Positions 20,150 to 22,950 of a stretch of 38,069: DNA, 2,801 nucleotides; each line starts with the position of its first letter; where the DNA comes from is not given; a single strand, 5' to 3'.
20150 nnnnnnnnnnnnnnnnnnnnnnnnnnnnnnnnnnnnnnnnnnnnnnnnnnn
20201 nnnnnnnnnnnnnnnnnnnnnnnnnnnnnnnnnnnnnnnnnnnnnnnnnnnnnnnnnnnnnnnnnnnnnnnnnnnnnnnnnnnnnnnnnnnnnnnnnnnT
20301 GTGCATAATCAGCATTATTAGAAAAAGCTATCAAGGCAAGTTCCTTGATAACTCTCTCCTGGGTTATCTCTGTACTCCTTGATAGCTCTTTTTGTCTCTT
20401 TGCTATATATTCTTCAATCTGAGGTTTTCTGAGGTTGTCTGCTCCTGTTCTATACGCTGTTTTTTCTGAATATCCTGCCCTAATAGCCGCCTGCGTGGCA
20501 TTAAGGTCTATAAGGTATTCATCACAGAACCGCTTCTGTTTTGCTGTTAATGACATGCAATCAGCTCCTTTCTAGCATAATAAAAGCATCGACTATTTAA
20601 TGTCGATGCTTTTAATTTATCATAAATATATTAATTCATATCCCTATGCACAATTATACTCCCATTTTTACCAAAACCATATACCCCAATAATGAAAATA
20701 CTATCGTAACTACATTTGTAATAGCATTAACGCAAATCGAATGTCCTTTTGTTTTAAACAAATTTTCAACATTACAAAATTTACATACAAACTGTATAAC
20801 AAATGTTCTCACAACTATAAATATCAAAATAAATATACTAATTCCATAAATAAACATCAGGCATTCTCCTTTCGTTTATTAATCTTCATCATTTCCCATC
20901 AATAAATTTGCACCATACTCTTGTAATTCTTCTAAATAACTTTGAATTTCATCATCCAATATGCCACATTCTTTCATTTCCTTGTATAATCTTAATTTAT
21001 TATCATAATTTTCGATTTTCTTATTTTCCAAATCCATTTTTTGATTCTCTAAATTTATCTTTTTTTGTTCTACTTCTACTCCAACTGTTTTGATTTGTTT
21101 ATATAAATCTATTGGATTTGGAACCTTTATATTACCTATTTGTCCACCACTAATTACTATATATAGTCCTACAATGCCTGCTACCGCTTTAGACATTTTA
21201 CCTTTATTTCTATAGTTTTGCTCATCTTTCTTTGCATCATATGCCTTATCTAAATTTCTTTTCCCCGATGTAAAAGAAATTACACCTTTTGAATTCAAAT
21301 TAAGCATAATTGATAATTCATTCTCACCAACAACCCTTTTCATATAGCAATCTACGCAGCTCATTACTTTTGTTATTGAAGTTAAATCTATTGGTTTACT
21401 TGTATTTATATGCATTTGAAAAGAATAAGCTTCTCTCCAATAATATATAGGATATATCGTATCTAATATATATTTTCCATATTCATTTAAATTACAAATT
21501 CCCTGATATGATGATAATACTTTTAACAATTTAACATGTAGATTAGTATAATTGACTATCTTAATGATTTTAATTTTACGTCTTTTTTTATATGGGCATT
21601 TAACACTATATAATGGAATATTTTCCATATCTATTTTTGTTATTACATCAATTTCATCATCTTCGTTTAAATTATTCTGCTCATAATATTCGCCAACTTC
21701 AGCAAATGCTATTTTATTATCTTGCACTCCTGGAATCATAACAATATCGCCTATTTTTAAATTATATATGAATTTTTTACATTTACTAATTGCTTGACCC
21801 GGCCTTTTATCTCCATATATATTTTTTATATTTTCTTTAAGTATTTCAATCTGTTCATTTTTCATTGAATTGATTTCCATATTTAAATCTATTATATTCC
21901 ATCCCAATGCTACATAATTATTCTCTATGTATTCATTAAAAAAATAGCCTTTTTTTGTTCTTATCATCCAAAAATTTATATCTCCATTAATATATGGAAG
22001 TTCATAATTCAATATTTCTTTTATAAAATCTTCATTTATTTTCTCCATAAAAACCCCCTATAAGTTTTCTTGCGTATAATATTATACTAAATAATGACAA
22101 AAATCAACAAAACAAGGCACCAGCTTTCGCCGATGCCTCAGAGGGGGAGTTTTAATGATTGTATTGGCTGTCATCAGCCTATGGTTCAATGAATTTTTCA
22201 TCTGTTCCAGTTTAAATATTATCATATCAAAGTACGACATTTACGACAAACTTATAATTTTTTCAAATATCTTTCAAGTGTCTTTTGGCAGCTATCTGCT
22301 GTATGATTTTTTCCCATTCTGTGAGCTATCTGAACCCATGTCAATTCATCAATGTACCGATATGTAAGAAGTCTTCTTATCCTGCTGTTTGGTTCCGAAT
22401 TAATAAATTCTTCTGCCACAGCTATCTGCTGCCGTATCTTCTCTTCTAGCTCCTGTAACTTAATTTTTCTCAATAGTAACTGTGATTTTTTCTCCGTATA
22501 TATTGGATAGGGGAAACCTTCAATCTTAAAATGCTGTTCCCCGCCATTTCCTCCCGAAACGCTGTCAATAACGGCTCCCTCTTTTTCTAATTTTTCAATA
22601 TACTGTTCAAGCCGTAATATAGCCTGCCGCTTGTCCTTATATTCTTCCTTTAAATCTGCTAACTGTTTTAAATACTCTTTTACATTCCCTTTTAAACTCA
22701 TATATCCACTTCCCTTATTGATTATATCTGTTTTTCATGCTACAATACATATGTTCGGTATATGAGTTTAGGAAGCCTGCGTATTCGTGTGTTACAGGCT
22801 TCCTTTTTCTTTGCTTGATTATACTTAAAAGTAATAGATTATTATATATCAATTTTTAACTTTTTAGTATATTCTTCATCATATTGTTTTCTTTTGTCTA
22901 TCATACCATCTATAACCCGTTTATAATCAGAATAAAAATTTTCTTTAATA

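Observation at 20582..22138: Self-contained AT-rich two-gene cassette (389-aa sensor/TM/coiled-coil protein + 67-aa two-TM protein) between the late activator and terS: candidate undescribed defence or exclusion system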

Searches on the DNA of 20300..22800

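Call 82: search_rna_families(source=window, start=20300, end=22800, threshold=evalue, max_evalue=1)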
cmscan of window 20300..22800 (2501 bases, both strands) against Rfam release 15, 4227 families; matches with E-value up to 1: 3.
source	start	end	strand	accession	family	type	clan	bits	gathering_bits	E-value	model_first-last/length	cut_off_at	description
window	22694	22771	+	RF03589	mir-5583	Gene; miRNA;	-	23.4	80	0.81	1-59/59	no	mir-5583 microRNA precursor family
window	22228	22311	+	RF00057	RyhB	Gene; sRNA;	-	20.9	55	0.98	1-67/67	no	RyhB RNA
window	22105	22155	-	RF02353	BjrC68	Gene; sRNA;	-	16.3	39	0.6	1-82/82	no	Bradyrhizobiaceae sRNA BjrC68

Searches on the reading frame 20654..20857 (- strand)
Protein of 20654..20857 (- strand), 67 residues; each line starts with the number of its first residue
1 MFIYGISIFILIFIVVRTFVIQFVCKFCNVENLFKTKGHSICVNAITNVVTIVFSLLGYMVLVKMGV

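Call 4: search_protein_families(library=pfam, proteins=[window:20654-20857:-], max_evalue=1)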
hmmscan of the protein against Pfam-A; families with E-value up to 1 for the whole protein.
window:20654-20857:- (67 aa): 1 family
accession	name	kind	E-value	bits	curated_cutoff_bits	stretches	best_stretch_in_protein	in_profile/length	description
PF08792.16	A2L_zn_ribbon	-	0.033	14.3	22.9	1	23-43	4-25/33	A2L zinc ribbon domain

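Call 5: search_protein_families(library=padloc, proteins=[window:20654-20857:-], max_evalue=1)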
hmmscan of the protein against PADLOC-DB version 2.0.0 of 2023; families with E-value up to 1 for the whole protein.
window:20654-20857:- (67 aa): 0 families

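Call 6: search_protein_families(library=phrogs, proteins=[window:20654-20857:-], max_evalue=0.1)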
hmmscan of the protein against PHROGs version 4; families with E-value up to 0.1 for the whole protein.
window:20654-20857:- (67 aa): 0 families

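Call 7: search_protein_families(library=ncbifam, proteins=[window:20654-20857:-], max_evalue=1)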
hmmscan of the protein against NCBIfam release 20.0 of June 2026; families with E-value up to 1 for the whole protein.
window:20654-20857:- (67 aa): 0 families
